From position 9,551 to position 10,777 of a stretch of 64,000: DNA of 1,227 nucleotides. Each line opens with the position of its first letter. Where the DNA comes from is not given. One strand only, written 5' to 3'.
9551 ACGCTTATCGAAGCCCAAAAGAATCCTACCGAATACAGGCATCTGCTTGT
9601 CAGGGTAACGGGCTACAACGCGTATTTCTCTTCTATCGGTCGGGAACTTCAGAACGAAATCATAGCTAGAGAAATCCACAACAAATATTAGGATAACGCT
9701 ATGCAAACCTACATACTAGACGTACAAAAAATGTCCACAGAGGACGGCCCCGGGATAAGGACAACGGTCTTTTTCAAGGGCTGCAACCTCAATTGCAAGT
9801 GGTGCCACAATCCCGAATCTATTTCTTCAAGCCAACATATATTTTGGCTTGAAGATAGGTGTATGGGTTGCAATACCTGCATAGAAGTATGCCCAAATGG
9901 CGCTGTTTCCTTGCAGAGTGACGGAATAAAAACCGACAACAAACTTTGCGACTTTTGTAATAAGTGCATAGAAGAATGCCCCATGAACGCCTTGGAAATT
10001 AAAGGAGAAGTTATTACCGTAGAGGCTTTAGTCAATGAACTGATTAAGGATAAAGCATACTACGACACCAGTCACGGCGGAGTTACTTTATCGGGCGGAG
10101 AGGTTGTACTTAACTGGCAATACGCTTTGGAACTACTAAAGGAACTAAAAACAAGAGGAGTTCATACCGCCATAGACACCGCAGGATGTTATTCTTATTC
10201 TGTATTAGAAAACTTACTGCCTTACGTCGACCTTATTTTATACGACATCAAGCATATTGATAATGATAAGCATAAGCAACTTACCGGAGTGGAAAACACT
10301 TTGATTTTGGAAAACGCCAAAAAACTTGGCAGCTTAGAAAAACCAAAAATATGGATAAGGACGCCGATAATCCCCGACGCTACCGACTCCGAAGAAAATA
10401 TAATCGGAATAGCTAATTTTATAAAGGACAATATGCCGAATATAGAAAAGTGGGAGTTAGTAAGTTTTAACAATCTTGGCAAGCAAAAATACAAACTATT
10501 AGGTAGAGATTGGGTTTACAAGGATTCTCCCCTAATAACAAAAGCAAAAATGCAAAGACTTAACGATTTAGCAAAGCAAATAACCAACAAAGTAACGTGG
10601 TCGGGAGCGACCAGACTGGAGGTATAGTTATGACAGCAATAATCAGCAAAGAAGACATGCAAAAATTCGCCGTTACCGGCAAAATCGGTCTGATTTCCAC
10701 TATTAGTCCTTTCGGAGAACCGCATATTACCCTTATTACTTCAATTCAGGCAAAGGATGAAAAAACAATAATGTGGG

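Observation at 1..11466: An uncharacterised glycyl-radical 1,2-eliminase operon faces a sugar-type operon (TPP enzyme, Gfo/Idh/MocA, RpiB-like, IclR, GPH symporter) with AOR beyond, possibly an undescribed anaerobic catabolic pathway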

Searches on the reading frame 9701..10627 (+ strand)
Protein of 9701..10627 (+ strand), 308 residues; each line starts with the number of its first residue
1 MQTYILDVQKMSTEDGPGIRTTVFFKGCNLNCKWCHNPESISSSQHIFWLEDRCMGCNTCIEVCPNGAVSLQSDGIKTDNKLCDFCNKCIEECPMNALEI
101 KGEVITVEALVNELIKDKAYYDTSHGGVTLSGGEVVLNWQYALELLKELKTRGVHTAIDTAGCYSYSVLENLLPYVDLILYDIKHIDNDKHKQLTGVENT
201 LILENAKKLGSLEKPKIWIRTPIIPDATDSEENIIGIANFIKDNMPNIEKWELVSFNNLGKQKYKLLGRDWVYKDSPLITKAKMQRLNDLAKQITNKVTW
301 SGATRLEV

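Call 3: search_protein_families(library=pfam, proteins=[window:9701-10627:+])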
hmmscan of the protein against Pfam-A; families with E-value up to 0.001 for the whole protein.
window:9701-10627:+ (308 aa): 11 families
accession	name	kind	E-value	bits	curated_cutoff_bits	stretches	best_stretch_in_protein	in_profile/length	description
PF00037.32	Fer4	-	5e-13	48.7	21.1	2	49-69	3-23/24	4Fe-4S binding domain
PF13353.11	Fer4_12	-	2.9e-12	47.5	22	1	15-193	2-125/137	4Fe-4S single cluster domain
PF04055.27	Radical_SAM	-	6.9e-12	46.3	29.5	1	23-235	2-163/166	Radical SAM superfamily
PF13484.11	Fer4_16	-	1.1e-08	36.1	30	0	83-119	2-39/66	4Fe-4S double cluster binding domain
PF12838.12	Fer4_7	-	1.7e-08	35.2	27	1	53-97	1-52/52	4Fe-4S dicluster domain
PF13187.11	Fer4_9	-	1.2e-07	32.1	27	1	53-97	1-51/52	4Fe-4S dicluster domain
PF12837.12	Fer4_6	-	1.4e-07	31.5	25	1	48-68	3-23/24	4Fe-4S binding domain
PF14697.11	Fer4_21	-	2.8e-07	31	35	1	28-69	14-57/59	4Fe-4S dicluster domain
PF13237.11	Fer4_10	-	6.1e-07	29.7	25.5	1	51-94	6-53/53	4Fe-4S dicluster domain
PF12797.12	Fer4_2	-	7.9e-05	22.8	24.5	1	46-65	2-21/22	4Fe-4S binding domain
PF25160.1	LdpA_Fe-S-bd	-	0.00066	19.9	27.6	0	38-72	15-46/49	LdpA Fe-S cluster-binding domain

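Call 4: search_protein_families(library=ncbifam, proteins=[window:9701-10627:+])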
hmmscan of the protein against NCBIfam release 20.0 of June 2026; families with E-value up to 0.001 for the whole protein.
window:9701-10627:+ (308 aa): 75 families (the best 25 are shown)
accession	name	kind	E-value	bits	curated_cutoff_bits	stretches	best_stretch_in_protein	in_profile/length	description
TIGR02494.1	PFLE_PFLC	subfamily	3.2e-101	338.5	174.35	1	5-293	1-291/293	glycyl-radical enzyme activating protein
NF043069.1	T4HPD_activ_SAM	equivalog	2e-96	322.9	425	1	3-298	2-295/299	trans-4-hydroxy-L-proline dehydratase activase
NF048010.1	SfplDhtActHpsHDes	equivalog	3.4e-89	298.6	430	1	3-290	6-297/298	(2S)-3-sulfopropanediol dehydratase activating enzyme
NF033719.1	ind_deCO2_activ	equivalog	9.8e-80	268.1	425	1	5-292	3-294/302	indoleacetate decarboxylase activase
TIGR04395.1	cutC_activ_rSAM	equivalog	2.8e-79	266.6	360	1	3-298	5-304/309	choline TMA-lyase-activating enzyme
NF033717.2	HPDL_rSAM_activ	equivalog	1.9e-75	254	420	1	3-291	4-296/311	4-hydroxyphenylacetate decarboxylase activase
NF048008.1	SfplDhtActHpfHKleb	equivalog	3.8e-75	253.1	500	1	5-296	2-298/308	(2S)-3-sulfopropanediol dehydratase activating enzyme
TIGR04003.1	rSAM_BssD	equivalog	5.4e-66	222.9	496.45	1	5-276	3-279/314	[benzylsuccinate synthase]-activating enzyme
NF007483.0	PRK10076.1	equivalog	2.4e-63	214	326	2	82-301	75-291/292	[formate-C-acetyltransferase]-activating enzyme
TIGR02493.1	PFLA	equivalog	1.2e-60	204.9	231.75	2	99-293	39-234/235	pyruvate formate-lyase-activating protein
TIGR04041.1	activase_YjjW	hypoth_equivalog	1.1e-57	195.6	250.2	1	7-295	6-269/276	YjjW family glycine radical enzyme activase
NF008356.0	PRK11145.1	equivalog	1.4e-49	168.6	375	2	101-299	47-245/246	pyruvate formate lyase 1-activating protein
TIGR02495.1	NrdG2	equivalog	1.3e-21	76.9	131.15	2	83-245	30-184/193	anaerobic ribonucleoside-triphosphate reductase activating protein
NF040864.1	HgcB_ferredoxin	equivalog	1.9e-11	43.7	99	1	51-119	13-82/93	mercury methylation ferredoxin HgcB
TIGR02491.1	NrdG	equivalog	1.2e-10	41.5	126.1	1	5-43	2-40/154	anaerobic ribonucleoside-triphosphate reductase activating protein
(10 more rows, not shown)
